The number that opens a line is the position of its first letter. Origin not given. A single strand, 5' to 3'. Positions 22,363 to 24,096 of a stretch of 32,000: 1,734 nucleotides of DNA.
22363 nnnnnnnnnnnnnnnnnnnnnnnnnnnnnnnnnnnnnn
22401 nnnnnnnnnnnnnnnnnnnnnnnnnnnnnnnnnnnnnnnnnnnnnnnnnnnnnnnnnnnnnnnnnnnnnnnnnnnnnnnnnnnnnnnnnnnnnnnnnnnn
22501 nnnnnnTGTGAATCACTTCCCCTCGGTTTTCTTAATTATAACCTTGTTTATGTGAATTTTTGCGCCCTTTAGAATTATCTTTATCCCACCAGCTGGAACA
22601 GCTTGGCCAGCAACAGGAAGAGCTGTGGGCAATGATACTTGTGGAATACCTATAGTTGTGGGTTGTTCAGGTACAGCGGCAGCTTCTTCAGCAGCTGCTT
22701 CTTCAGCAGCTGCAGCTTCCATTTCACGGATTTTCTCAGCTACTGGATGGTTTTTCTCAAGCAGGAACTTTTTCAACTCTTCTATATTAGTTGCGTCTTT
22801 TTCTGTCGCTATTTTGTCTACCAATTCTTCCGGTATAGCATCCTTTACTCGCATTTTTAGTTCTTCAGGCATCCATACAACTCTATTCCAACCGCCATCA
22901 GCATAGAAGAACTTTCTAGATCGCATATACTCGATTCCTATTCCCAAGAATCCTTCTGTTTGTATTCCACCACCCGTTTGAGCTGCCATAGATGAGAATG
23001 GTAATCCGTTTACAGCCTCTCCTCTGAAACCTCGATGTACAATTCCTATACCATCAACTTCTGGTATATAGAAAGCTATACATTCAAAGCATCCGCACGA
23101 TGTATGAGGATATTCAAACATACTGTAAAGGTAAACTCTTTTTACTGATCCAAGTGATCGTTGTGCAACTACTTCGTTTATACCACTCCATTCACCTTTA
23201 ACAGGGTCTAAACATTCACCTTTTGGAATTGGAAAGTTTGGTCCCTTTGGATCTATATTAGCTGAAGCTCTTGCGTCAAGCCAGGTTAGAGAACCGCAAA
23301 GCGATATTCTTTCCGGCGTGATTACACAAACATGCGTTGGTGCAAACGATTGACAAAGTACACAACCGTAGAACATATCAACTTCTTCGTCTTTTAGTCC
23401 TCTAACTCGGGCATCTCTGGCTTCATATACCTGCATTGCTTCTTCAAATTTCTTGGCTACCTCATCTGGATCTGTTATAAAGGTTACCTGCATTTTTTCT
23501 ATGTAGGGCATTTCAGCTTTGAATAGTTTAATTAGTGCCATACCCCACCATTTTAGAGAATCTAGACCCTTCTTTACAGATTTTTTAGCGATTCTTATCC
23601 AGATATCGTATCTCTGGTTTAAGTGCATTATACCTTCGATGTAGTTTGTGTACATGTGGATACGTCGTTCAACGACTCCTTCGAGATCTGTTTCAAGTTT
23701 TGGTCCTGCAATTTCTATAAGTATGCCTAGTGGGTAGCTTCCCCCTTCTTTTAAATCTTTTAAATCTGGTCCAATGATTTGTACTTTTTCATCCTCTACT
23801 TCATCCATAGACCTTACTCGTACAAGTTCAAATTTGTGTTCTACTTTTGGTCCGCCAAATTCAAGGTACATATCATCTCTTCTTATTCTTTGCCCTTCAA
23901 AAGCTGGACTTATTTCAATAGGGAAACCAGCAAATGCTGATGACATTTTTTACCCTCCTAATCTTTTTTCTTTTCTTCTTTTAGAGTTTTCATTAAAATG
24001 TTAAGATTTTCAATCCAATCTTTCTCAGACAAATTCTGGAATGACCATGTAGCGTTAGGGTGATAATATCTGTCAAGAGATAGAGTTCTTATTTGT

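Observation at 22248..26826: One 16-residue motif is shared by the CdhA N-terminus, CdhC C-terminus, CdhD N-terminus and the microprotein: a candidate hetero-oligomeric assembly hub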

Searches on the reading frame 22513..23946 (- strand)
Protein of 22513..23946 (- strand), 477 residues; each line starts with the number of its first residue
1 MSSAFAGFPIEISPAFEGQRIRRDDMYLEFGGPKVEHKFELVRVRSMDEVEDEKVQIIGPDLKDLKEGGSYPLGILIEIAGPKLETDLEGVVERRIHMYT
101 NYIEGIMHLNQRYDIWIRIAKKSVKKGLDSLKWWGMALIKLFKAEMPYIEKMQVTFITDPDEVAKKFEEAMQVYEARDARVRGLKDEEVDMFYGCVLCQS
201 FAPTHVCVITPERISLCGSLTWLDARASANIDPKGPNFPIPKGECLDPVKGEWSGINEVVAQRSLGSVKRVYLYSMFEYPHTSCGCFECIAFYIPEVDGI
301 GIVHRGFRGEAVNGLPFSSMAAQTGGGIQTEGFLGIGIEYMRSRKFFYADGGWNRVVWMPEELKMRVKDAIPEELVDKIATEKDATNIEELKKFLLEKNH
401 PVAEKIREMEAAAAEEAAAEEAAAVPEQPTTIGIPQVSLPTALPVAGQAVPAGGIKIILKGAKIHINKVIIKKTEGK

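Call 8: search_protein_families(library=pfam, proteins=[window:22513-23946:-], max_evalue=0.1)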
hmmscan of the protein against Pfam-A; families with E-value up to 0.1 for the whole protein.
window:22513-23946:- (477 aa): 2 families
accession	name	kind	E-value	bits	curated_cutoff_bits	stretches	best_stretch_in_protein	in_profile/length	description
PF19436.4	ACS_CODH_B_C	-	1.3e-91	306.9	25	1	174-403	1-239/245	ACS/CODH beta subunit C-terminal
PF03598.20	CdhC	-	8.4e-64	214.6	24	1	8-163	1-155/155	CO dehydrogenase/acetyl-CoA synthase complex beta subunit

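Call 9: search_protein_families(library=ncbifam, proteins=[window:22513-23946:-], max_evalue=0.1)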
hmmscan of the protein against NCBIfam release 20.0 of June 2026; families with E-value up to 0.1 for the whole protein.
window:22513-23946:- (477 aa): 4 families
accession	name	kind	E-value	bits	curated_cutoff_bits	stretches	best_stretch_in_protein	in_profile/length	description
NF003379.0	PRK04456.1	domain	3.2e-219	728.3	372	1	6-475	3-461/464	acetyl-CoA decarbonylase/synthase complex subunit beta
TIGR00316.1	cdhC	equivalog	6.3e-203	674.7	355.95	1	5-473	2-460/460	CO dehydrogenase/CO-methylating acetyl-CoA synthase complex subunit beta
NF007078.0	PRK09529.1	subfamily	4.4e-179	597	809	1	8-405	302-706/710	bifunctional acetyl-CoA decarbonylase/synthase complex subunit alpha/beta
NF040764.1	CODH_ACS_al_bet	equivalog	5.3e-173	577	800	1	8-405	297-701/705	acetyl-CoA decarbonylase/synthase complex subunit alpha/beta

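Call 19: find_homologous_proteins(query=window:22513-23946:-, max_evalue=1e-30)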
Query window:22513-23946:- (477 aa): 5959 proteins with E <= 1e-30 among 8000 candidates; the best 120 are listed.
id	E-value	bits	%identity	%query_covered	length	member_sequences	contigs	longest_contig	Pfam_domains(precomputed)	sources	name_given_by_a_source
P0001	0.0e+0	1091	100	100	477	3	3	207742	PF19436.5,PF03598.21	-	-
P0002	1.3e-256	870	79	100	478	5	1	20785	PF19436.5,PF03598.21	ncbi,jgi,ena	-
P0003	4.0e-253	858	78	100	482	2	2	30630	PF19436.5,PF03598.21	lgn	-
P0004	1.9e-252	856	78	96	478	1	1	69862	PF19436.5,PF03598.21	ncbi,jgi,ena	-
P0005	3.7e-252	855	77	100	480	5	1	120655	PF19436.5,PF03598.21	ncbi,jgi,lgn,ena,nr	ncbi:MAG: CO dehydrogenase/CO-methylating acetyl-CoA synthase complex subunit beta [archaeon GB-1867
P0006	5.0e-249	845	79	94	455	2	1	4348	PF19436.5,PF03598.21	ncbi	ncbi:MAG: CO dehydrogenase/CO-methylating acetyl-CoA synthase complex subunit beta, partial [Candida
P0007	8.2e-238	808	73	99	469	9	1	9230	PF19436.5,PF03598.21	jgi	-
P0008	7.4e-237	805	73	100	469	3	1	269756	PF19436.5,PF03598.21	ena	-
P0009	4.6e-236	802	72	99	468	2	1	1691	PF19436.5,PF03598.21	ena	-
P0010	1.3e-234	797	70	99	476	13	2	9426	PF19436.5,PF03598.21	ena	-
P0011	1.7e-231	787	70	99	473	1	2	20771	PF19436.5,PF03598.21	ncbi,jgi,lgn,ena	-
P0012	8.9e-231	785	69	99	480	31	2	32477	PF19436.5,PF03598.21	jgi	-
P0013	2.9e-230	783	70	99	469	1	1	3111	PF19436.5,PF03598.21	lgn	-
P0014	1.7e-229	780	70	99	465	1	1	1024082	PF19436.5,PF03598.21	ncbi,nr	ncbi:MAG: CO dehydrogenase/CO-methylating acetyl-CoA synthase complex subunit beta [Candidatus Nezha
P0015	1.3e-227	774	70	99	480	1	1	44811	PF19436.5,PF03598.21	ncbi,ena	-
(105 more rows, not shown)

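Call 21: find_related_loci(query=A1, collection=genome_contigs, flank=5500)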
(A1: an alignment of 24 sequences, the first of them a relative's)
Query A1 (477 aa) in genome_contigs; peptide patterns used: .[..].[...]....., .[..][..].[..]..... (x = any residue, [..] = any of these).
600 stretches matched a pattern (row limit reached: there are more); 594 encode a relative of the query (tblastn E <= 1e-3); the best 80 are kept; 80 distinct loci.
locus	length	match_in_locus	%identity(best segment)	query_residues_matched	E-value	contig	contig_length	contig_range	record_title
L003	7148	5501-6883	62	1-471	0e+0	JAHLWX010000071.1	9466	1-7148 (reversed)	MAG: Candidatus Jordarchaeum sp. LHC_1308 MAG_1308_Ga0212122_1002560, whole genome shotgun sequence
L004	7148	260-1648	62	3-472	0e+0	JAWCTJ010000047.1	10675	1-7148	MAG: Candidatus Bathyarchaeia archaeon isolate JZ-2_202101_bins_72 JZ-2_202101_bins_72_scaffold_47, whole genome shotgun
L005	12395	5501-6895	61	8-475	0e+0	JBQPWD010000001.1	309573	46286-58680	MAG: Candidatus Bathyarchaeota archaeon isolate SZTDM_202302_bins_159 SZTDM_202302_bins_159_scaffold_1, whole genome sho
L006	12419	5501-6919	62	1-475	0e+0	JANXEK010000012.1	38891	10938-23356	MAG: Candidatus Bathyarchaeota archaeon isolate SKYB62 NODE_12_length_38891_cov_4.093188, whole genome shotgun sequence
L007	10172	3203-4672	59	3-475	0e+0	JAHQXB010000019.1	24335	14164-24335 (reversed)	MAG: Candidatus Jordarchaeia archaeon isolate RPF2 contig_124_801_length_24335_read_count_72346, whole genome shotgun se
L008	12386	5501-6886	62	3-477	0e+0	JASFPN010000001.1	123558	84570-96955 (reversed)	MAG: Candidatus Bathyarchaeota archaeon isolate D0819M58metaG_Bin_735 D0819M58metaG_FD_scaffold_1_c1, whole genome shotg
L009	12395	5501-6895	60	3-477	0e+0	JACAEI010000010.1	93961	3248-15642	MAG: Candidatus Bathyarchaeota archaeon isolate L.E.AR.18 k119_661861, whole genome shotgun sequence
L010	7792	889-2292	60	3-477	0e+0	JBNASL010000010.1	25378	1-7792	MAG: Candidatus Bathyarchaeales archaeon isolate Kamch4336-1-MF-15 bin22_IDBA_re-assembly_contigs.fa-10, whole genome sh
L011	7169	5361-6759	68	8-474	0e+0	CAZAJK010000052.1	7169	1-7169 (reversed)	MAG TPA_asm: uncultured Candidatus Bathyarchaeia archaeon isolate SRP141552_co1_237 genome assembly, contig: NODE_5306_l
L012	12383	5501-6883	61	3-472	0e+0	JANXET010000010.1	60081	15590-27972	MAG: Candidatus Bathyarchaeota archaeon isolate SKYB89 NODE_10_length_60081_cov_13.163372, whole genome shotgun sequence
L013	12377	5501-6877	60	3-477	0e+0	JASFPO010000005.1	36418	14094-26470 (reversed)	MAG: Candidatus Bathyarchaeota archaeon isolate D0819M58metaG_Bin_753 D0819M58metaG_FD_scaffold_42_c1, whole genome shot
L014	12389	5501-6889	61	3-472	0e+0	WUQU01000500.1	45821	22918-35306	MAG: Candidatus Bathyarchaeota archaeon isolate ILS 200 k141_7318, whole genome shotgun sequence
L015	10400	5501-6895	60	3-477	0e+0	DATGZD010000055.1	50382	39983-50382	MAG TPA_asm: Candidatus Sulfotelmatobacter sp. isolate SMAG_U10654 k141_72312, whole genome shotgun sequence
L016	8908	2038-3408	61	3-472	0e+0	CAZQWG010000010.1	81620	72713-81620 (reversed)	MAG TPA_asm: uncultured Candidatus Bathyarchaeia archaeon isolate SRP323688_co1_180 genome assembly, contig: NODE_603_le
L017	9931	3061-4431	57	8-477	0e+0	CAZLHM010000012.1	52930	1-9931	MAG TPA_asm: uncultured Candidatus Bathyarchaeia archaeon isolate SRP231805_co2_24 genome assembly, contig: NODE_168_len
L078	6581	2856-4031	60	10-402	7e-160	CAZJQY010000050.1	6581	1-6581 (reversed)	MAG TPA_asm: uncultured archaeon isolate binchicken_co387_627 genome assembly, contig: NODE_16717_length_6581_cov_4.6354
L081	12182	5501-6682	57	9-405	6e-158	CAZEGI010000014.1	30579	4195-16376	MAG TPA_asm: uncultured archaeon isolate SRP098346_co1_96 genome assembly, contig: NODE_1051_length_30579_cov_43.251998,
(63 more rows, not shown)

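Call 32: find_encoding_contigs(protein=P0005, flank=5000, max_places=2)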
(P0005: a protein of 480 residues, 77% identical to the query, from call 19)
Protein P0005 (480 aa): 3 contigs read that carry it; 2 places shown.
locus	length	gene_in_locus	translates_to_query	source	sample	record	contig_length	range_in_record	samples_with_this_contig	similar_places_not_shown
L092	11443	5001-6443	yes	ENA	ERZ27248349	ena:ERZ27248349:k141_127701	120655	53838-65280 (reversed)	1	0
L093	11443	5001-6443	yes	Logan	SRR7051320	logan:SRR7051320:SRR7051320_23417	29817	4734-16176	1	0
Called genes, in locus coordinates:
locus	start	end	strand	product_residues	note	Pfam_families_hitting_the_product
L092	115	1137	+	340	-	PF01909:NTP_transf_2 (weak)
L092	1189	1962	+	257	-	PF01656:CbiA, PF06564:CBP_BcsQ (faint), PF13614:AAA_31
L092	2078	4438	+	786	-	PF13534:Fer4_17 (faint), PF03063:Prismane, PF14691:Fer4_20 (faint), PF12838:Fer4_7 (weak), PF13183:Fer4_8 (weak), PF13187:Fer4_9 (weak)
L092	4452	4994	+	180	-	PF02552:CO_dh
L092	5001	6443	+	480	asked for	PF03598:CdhC, PF19436:ACS_CODH_B_C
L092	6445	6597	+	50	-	-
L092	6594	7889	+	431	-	PF03599:CdhD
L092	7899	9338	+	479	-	PF04060:FeS, PF03599:CdhD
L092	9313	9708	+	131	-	-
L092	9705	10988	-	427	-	PF12838:Fer4_7 (weak), PF00037:Fer4, PF13187:Fer4_9, PF12838:Fer4_7, PF12838:Fer4_7, PF12838:Fer4_7, PF12838:Fer4_7, PF13237:Fer4_10, +18 more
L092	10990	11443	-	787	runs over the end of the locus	PF12831:FAD_oxidored, PF13237:Fer4_10 (weak), PF13187:Fer4_9 (weak), PF12838:Fer4_7, PF13187:Fer4_9 (weak), PF13237:Fer4_10 (weak), PF14697:Fer4_21, PF02662:FlpD, +11 more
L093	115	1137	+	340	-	PF01909:NTP_transf_2 (weak)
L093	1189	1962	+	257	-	PF01656:CbiA, PF06564:CBP_BcsQ (faint), PF13614:AAA_31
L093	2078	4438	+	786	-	PF13534:Fer4_17 (faint), PF03063:Prismane, PF14691:Fer4_20 (faint), PF12838:Fer4_7 (weak), PF13183:Fer4_8 (weak), PF13187:Fer4_9 (weak)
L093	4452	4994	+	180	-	PF02552:CO_dh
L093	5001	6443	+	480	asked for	PF03598:CdhC, PF19436:ACS_CODH_B_C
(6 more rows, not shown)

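Call 33: find_encoding_contigs(protein=P0004, flank=5000, max_places=2)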
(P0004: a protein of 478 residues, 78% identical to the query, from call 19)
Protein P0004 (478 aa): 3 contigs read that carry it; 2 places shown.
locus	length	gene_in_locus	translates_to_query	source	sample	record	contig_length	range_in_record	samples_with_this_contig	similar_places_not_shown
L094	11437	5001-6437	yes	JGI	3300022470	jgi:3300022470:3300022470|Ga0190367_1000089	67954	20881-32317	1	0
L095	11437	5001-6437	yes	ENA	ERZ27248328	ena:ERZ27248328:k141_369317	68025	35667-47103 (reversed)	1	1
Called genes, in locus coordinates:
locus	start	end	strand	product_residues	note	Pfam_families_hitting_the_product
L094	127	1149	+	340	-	-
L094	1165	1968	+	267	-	PF13614:AAA_31, PF01656:CbiA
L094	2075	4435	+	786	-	PF13534:Fer4_17 (faint), PF03063:Prismane, PF12838:Fer4_7 (weak), PF13183:Fer4_8 (weak), PF13187:Fer4_9 (weak)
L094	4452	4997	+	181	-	PF02552:CO_dh, PF00205:TPP_enzyme_M (faint)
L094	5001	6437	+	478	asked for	PF03598:CdhC, PF19436:ACS_CODH_B_C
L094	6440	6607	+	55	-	-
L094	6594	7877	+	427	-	PF03599:CdhD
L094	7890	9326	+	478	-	PF04060:FeS, PF03599:CdhD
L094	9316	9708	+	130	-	PF01568:Molydop_binding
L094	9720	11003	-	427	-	PF00037:Fer4, PF12838:Fer4_7, PF13187:Fer4_9, PF14697:Fer4_21, PF00037:Fer4, PF12838:Fer4_7, PF00037:Fer4, PF12838:Fer4_7, +20 more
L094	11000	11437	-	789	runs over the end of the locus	PF12831:FAD_oxidored, PF13450:NAD_binding_8 (weak), PF00037:Fer4 (weak), PF13187:Fer4_9 (weak), PF00037:Fer4 (weak), PF12838:Fer4_7, PF14697:Fer4_21, PF02662:FlpD, +11 more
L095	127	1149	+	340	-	-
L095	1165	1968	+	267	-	PF13614:AAA_31, PF01656:CbiA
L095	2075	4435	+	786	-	PF13534:Fer4_17 (faint), PF03063:Prismane, PF12838:Fer4_7 (weak), PF13183:Fer4_8 (weak), PF13187:Fer4_9 (weak)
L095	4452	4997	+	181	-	PF02552:CO_dh, PF00205:TPP_enzyme_M (faint)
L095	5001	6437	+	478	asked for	PF03598:CdhC, PF19436:ACS_CODH_B_C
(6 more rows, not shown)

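Call 34: find_encoding_contigs(protein=P0002, flank=5000, max_places=2)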
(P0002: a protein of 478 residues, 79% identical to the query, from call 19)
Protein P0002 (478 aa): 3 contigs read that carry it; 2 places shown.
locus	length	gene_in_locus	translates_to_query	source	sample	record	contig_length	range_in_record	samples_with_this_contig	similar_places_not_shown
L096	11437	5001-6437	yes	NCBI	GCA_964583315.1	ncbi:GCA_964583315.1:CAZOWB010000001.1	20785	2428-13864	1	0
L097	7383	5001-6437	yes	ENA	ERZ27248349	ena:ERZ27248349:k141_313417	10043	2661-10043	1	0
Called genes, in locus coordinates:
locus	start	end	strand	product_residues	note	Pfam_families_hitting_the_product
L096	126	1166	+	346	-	-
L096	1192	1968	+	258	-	PF01656:CbiA, PF13614:AAA_31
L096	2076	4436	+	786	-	PF03063:Prismane, PF13187:Fer4_9 (weak)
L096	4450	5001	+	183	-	PF02552:CO_dh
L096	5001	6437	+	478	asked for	PF03598:CdhC, PF19436:ACS_CODH_B_C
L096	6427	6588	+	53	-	-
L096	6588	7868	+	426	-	PF03599:CdhD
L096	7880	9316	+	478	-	PF04060:FeS, PF03599:CdhD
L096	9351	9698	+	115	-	PF01568:Molydop_binding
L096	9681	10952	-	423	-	PF12838:Fer4_7 (weak), PF14697:Fer4_21 (weak), PF00037:Fer4, PF12797:Fer4_2 (weak), PF12837:Fer4_6 (weak), PF13187:Fer4_9 (weak), PF12838:Fer4_7 (weak), PF12838:Fer4_7, +14 more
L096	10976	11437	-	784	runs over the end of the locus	PF00890:FAD_binding_2 (weak), PF12831:FAD_oxidored, PF13187:Fer4_9, PF13237:Fer4_10, PF12838:Fer4_7, PF13187:Fer4_9, PF14697:Fer4_21, PF02662:FlpD, +14 more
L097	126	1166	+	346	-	-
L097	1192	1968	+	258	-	PF01656:CbiA, PF13614:AAA_31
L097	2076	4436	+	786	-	PF03063:Prismane, PF13187:Fer4_9 (weak)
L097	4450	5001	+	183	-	PF02552:CO_dh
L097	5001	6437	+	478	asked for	PF03598:CdhC, PF19436:ACS_CODH_B_C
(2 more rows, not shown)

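Call 35: find_encoding_contigs(protein=P0003, flank=5000, max_places=2)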
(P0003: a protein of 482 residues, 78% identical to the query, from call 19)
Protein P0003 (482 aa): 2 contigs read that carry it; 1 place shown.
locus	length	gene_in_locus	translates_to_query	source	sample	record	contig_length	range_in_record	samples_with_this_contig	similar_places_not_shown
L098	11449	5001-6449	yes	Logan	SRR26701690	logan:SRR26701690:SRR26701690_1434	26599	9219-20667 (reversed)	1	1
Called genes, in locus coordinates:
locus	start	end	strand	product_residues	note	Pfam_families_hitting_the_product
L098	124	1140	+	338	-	-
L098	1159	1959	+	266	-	PF01656:CbiA, PF13614:AAA_31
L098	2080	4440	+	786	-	PF13534:Fer4_17 (faint), PF03063:Prismane, PF12838:Fer4_7 (weak), PF13187:Fer4_9 (weak)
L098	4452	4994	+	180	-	PF02552:CO_dh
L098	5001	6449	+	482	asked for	PF03598:CdhC, PF19436:ACS_CODH_B_C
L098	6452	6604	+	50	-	-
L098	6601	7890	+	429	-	PF03599:CdhD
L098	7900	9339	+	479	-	PF04060:FeS, PF03599:CdhD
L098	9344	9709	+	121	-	-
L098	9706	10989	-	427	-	PF00037:Fer4, PF13187:Fer4_9, PF12838:Fer4_7, PF13237:Fer4_10, PF14697:Fer4_21, PF00037:Fer4, PF12838:Fer4_7, PF12838:Fer4_7, +18 more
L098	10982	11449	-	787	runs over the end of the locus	PF00890:FAD_binding_2 (weak), PF01266:DAO (weak), PF12831:FAD_oxidored, PF13450:NAD_binding_8 (weak), PF13187:Fer4_9 (weak), PF12838:Fer4_7, PF14697:Fer4_21, PF02662:FlpD, +11 more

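Call 89: find_homologous_proteins(query=L081:6849-7040:+, max_evalue=1)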
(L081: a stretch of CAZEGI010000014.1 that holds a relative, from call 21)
Query L081:6849-7040:+ (64 aa): 14 proteins with E <= 1 among 14 candidates.
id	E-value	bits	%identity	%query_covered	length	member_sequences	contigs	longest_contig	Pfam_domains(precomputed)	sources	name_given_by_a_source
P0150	1.2e-30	121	100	100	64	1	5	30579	-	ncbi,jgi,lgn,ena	-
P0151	4.9e-12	63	60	89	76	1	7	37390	-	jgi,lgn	jgi:CO dehydrogenase/acetyl-CoA synthase beta subunit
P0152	6.5e-12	62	62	88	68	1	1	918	-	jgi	jgi:CO dehydrogenase/acetyl-CoA synthase beta subunit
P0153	2.3e-11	61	52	78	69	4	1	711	-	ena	-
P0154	1.9e-9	55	61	52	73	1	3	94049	-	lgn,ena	-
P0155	7.5e-9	53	54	64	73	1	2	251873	-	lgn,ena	-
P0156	7.3e-8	50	56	61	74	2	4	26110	-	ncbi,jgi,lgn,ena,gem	-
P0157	9.1e-8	49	56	53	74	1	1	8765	-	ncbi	ncbi:MAG: hypothetical protein ABH851_05115 [Methanobacteriota archaeon]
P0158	1.3e-7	49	59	53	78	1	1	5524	-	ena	-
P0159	1.3e-7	49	66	55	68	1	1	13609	-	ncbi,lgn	ncbi:MAG: hypothetical protein ABH834_04785 [Candidatus Altiarchaeota archaeon]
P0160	4.9e-7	47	53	84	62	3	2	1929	-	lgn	-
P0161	1.7e-6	45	51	95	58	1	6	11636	-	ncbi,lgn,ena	-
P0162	8.3e-6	43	56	61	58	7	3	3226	-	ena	-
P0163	3.0e-1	29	82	34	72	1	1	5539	-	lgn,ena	-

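Call 91: search_solved_structures(query=window:22516-23946:-, max_evalue=1e-50, show_alignments=1)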
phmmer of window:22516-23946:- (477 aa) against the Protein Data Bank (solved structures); distinct sequences matched with E-value up to 1e-50: 15.
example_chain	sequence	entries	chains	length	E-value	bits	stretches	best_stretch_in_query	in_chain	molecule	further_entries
9c0s_E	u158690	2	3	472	2.1e-173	580.5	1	7-474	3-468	Acetyl-CoA decarbonylase/synthase complex subunit beta 2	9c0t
9fr0_A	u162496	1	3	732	1.2e-126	426.4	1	7-403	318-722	CO-methylating acetyl-CoA synthase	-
8cjb_B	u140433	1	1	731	1.2e-126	426.3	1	7-403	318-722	CO-methylating acetyl-CoA synthase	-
8cja_B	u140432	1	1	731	1.2e-126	426.3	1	7-403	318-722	CO-methylating acetyl-CoA synthase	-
7zkj_B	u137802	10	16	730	1.2e-126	426.3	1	7-403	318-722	CO-methylating acetyl-CoA synthase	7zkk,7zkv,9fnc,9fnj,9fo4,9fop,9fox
8cmw_B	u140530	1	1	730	1.2e-126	426.3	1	7-403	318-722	CO-methylating acetyl-CoA synthase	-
1ru3_A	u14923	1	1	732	1.4e-126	426.2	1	7-402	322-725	Acetyl-CoA synthase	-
7nys_A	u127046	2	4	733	1.4e-126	426.2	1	7-402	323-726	CO-methylating acetyl-CoA synthase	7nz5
7nyp_A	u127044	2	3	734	1.4e-126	426.2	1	7-402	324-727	CO-methylating acetyl-CoA synthase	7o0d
8cjc_B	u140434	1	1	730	1.6e-125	422.7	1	7-403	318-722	CO-methylating acetyl-CoA synthase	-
3git_A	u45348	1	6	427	9.5e-121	406.9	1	8-403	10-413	Carbon monoxide dehydrogenase/acetyl-CoA synthase subunit alpha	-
3i04_M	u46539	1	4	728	7.1e-120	404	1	8-402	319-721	Carbon monoxide dehydrogenase/acetyl-CoA synthase subunit alpha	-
1oao_C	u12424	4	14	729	7.1e-120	404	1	8-402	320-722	CARBON MONOXIDE DEHYDROGENASE/ACETYL-COA SYNTHASE SUBUNIT ALPHA | Carbon monoxide dehydrogenase/acetyl CoA synthase subunit alpha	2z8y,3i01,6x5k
1mjg_M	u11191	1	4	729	7.4e-120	403.9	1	8-402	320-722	Carbon monoxide dehydrogenase alpha subunit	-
6ytt_A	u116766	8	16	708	1.4e-110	373.3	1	8-403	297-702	CO dehydrogenase/acetyl-CoA synthase complex, beta subunit | CO-methylating acetyl-CoA synthase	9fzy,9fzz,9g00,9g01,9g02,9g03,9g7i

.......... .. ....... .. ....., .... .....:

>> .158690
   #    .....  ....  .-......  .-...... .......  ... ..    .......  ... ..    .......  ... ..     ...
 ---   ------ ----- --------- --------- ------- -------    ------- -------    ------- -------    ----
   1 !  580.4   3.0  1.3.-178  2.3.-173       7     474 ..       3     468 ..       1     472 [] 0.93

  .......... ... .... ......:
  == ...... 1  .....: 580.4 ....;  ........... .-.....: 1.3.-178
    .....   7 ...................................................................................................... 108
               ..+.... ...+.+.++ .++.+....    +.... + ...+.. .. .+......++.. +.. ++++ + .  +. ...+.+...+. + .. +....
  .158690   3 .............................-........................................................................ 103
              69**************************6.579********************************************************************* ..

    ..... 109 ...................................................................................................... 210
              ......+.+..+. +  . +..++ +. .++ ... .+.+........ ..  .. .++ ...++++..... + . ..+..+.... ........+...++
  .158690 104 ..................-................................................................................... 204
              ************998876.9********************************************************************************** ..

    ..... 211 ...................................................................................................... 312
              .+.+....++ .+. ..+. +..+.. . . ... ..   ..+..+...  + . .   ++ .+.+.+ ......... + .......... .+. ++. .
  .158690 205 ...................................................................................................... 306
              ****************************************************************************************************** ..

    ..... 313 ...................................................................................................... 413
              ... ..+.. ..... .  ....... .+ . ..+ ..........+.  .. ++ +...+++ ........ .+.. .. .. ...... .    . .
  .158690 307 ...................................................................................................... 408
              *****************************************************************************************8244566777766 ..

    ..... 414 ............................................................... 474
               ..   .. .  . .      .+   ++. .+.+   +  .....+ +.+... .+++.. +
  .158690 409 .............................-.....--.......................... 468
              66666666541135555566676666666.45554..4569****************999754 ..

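Call 99: search_protein_families(library=pfam, proteins=[L078:2829-4214:+, L081:5465-6844:+, P0151], max_evalue=0.1)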
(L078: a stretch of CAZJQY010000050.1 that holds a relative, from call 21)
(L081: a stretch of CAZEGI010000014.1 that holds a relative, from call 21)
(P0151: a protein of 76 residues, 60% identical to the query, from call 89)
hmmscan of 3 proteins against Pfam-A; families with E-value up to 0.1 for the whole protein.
L078:2829-4214:+ (462 aa): 2 families
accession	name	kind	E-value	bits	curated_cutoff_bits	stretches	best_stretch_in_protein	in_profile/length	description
PF19436.4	ACS_CODH_B_C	-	1e-81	274.6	25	1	173-402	1-239/245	ACS/CODH beta subunit C-terminal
PF03598.20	CdhC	-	3.4e-58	196.3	24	1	10-162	3-155/155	CO dehydrogenase/acetyl-CoA synthase complex beta subunit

L081:5465-6844:+ (460 aa): 3 families
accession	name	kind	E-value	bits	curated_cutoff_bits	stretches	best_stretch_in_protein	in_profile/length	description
PF19436.4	ACS_CODH_B_C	-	8.8e-86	287.9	25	1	175-406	1-241/245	ACS/CODH beta subunit C-terminal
PF03598.20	CdhC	-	3e-57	193.3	24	1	12-164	1-155/155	CO dehydrogenase/acetyl-CoA synthase complex beta subunit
PF22451.2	NirdL-like_HTH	-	0.011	15.7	27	1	434-459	21-46/47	Siroheme decarboxylase NirDL-like HTH domain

P0151 (76 aa): 0 families
